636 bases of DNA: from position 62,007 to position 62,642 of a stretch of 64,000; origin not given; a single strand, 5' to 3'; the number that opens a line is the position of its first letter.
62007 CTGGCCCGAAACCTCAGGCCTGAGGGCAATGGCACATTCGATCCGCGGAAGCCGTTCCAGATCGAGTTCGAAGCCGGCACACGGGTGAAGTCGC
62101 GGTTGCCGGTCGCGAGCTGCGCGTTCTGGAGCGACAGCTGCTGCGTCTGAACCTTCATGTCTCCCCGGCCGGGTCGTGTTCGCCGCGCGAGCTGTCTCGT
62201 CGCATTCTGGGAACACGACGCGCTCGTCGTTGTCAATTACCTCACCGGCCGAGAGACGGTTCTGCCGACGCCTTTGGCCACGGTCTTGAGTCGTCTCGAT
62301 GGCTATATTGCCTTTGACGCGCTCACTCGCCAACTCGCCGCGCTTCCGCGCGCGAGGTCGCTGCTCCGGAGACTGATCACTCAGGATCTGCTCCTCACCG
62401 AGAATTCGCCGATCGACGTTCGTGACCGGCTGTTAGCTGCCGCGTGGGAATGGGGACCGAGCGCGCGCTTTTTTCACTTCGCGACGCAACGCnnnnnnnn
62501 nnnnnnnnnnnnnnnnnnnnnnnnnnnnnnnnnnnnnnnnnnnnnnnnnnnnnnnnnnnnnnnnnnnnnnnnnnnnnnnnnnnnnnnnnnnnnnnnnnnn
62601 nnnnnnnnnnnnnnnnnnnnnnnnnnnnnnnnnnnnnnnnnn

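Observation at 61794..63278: Candidate minimal RiPP-type cassette: Cys-tailed 118-aa protein coupled to an RRE-like/SagB-type dehydrogenase with no YcaO partner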

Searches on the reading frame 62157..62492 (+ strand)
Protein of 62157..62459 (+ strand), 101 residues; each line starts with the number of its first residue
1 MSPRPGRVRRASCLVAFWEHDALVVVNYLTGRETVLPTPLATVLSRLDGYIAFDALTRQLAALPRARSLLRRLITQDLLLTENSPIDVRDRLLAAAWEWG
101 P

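Call 38: search_solved_structures(query=A3, max_evalue=10, show_alignments=3)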
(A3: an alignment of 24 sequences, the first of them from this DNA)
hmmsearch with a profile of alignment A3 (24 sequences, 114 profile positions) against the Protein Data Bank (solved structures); distinct sequences matched with E-value up to 10: 3.
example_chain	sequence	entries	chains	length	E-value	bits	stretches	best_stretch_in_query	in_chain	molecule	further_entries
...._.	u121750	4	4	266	0.99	12.9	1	55-110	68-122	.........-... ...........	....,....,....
7dzz_A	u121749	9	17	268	1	12.9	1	55-110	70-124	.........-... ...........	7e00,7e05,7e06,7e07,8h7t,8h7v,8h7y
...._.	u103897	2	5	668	1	12.9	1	41-84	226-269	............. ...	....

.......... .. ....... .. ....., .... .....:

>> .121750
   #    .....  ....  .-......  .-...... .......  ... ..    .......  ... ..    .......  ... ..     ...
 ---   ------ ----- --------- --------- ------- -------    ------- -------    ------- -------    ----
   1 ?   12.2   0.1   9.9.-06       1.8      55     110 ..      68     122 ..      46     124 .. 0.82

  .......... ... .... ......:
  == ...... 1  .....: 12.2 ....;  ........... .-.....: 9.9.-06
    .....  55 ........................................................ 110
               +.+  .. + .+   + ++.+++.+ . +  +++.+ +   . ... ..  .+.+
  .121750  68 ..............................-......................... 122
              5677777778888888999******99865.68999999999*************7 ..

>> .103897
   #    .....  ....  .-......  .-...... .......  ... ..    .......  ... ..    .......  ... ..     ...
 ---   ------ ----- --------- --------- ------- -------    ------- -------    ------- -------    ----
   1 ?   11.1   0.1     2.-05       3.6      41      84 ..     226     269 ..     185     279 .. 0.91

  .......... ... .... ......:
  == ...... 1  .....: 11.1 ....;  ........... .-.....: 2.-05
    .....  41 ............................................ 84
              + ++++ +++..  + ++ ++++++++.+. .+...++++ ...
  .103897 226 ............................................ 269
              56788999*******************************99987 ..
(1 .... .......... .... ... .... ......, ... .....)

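Call 47: predict_structure(protein=window:62157-62459:+)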
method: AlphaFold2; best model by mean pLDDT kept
length: 101 residues; sequences in the alignment: 1
mean_pLDDT: 47.8   pTM: 0.32
mean pLDDT of the five models: 47.8, 47.7, 45.6, 44.2, 43.9
residues with pLDDT >= 90: 0; 70-90: 0; 50-70: 37; < 50: 64
segments of 3 or more residues with pLDDT < 50: 1-13, 45-56, 58-66, 75-86, 98-101
pLDDT, mean of each block of 10 residues (from residue 1): 37 50 52 54 48 46 49 47 48 49 39
secondary structure, 60 per line:
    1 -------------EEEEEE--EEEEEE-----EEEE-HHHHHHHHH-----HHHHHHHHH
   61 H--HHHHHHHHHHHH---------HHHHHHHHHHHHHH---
elements in order: E14-19 E22-27 E33-36 H38-46 H52-61 H64-75 H85-98

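Call 49: search_protein_families(library=pfam, alignment_id=A3, max_evalue=10)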
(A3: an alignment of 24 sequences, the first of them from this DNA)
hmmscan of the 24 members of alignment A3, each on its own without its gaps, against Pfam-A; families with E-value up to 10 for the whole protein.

A. member 1, seq(112 aa): 0 families

B. families by the number of members that match (of 24 scanned): 6 families
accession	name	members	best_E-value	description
PF04738.18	Lant_dehydr_N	1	0.034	Lantibiotic dehydratase, N terminus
PF06941.18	NT5C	1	0.056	5' nucleotidase, deoxy (Pyrimidine), cytosolic type C protein (NT5C)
PF24360.1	DUF7516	1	0.075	Domain of unknown function (DUF7516)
PF09106.17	SelB-wing_2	1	0.14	Elongation factor SelB, winged helix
PF20514.4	ROXA-like_wH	1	0.15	ROXA-like winged helix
PF15011.11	CA109-like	1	0.21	Ribosome biogenesis protein C1orf109-like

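Call 61: fold_search(model_id=the predicted structure, library=pdb)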
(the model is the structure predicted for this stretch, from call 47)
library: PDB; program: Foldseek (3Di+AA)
matches with E <= 10: 778; with E <= 0.001: 0
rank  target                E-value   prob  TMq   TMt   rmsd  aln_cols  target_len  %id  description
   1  5v1u_A                1.5e-01  0.66  0.32  0.37  10.8        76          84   21  TbiB1 in Complex with the TbiA(beta) Leader Peptide (released 2018-09-05)
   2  5v1u_B                1.9e-01  0.69  0.33  0.38  10.9        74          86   22  TbiB1 in Complex with the TbiA(beta) Leader Peptide (released 2018-09-05)
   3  5v1v_A                1.9e-01  0.69  0.33  0.37  10.7        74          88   22  TbiB1 in Complex with the TbiA(alpha) Leader Peptide (released 2018-09-05)
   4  5why_B                1.9e-01  0.51  0.31  0.09  12.1        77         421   18  Structural Insights into Thioether Bond Formation in the Biosynthesis of Sactipeptides (released 2017-07-26)
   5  5why_A                2.5e-01  0.47  0.31  0.09  12.2        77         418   18  Structural Insights into Thioether Bond Formation in the Biosynthesis of Sactipeptides (released 2017-07-26)
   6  4m4z                  3.4e-01  0.80  0.21  0.15   2.9        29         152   28  SH3 and SH2 domains of human Src-like adaptor protein 2 (SLAP2) (released 2013-11-06)
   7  5v1u_C                4.1e-01  0.38  0.32  0.37  12.8        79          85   22  TbiB1 in Complex with the TbiA(beta) Leader Peptide (released 2018-09-05)
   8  5wgg_A                5.6e-01  0.28  0.29  0.09  12.2        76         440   18  Structural Insights into Thioether Bond Formation in the Biosynthesis of Sactipeptides (released 2017-07-26)
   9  5v1u_D                6.0e-01  0.30  0.32  0.38  11.2        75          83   21  TbiB1 in Complex with the TbiA(beta) Leader Peptide (released 2018-09-05)
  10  3qhn_A                8.2e-01  0.85  0.22  0.06   0.8        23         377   22  Crystal analysis of the complex structure, E201A-cellotetraose, of endocellulase from pyrococcus horikoshii (released 2012-02-01)
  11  3qho_A                9.3e-01  0.82  0.24  0.07   1.6        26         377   19  Crystal analysis of the complex structure, Y299F-cellotetraose, of endocellulase from pyrococcus horikoshii (released 2012-02-01)
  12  5ob1_A                1.0e+00  0.15  0.17  0.25   3.7        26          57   27  Crystal structure of the c-Src-SH3 domain Q128R mutant in complex with the high affinity peptide APP12 (released 2017-07-12)
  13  2zum                  1.1e+00  0.80  0.24  0.07   1.6        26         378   19  Functional Analysis of Hyperthermophilic Endocellulase from the Archaeon Pyrococcus horikoshii (released 2009-11-03)
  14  3axx_A                1.2e+00  0.77  0.24  0.07   1.7        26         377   19  Functional analysis of hyperthermophilic endocellulase from the Archaeon Pyrococcus horikoshii (released 2012-02-01)
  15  2zun_A                1.2e+00  0.75  0.24  0.07   1.7        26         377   19  Functional Analysis of Hyperthermophilic Endocellulase from the Archaeon Pyrococcus horikoshii (released 2009-11-03)
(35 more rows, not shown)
